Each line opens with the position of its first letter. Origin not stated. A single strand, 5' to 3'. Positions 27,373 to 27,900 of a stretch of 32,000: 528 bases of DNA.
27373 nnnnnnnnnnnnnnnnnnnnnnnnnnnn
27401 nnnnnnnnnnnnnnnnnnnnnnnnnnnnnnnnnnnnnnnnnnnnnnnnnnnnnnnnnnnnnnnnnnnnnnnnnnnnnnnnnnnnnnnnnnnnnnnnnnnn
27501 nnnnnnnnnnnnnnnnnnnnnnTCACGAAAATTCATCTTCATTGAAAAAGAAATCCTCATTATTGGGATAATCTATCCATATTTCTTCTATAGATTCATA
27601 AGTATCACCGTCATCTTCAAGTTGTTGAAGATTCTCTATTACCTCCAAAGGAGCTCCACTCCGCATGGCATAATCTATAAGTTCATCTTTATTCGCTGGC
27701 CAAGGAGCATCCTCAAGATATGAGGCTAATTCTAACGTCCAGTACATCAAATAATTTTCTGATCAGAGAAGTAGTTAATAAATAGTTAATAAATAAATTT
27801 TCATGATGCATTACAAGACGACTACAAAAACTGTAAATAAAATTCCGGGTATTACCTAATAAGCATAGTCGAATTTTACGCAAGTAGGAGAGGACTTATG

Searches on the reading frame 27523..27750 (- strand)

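Call 69: search_protein_families(library=pfam, max_evalue=0.01, proteins=[window:27523-27750:-])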
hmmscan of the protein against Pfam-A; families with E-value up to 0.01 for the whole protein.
window:27523-27750:- (75 aa): 1 family
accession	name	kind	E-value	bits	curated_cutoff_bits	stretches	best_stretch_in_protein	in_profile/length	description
PF11387.14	DUF2795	-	1.8e-19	69.7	25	1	3-58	1-54/54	Protein of unknown function (DUF2795)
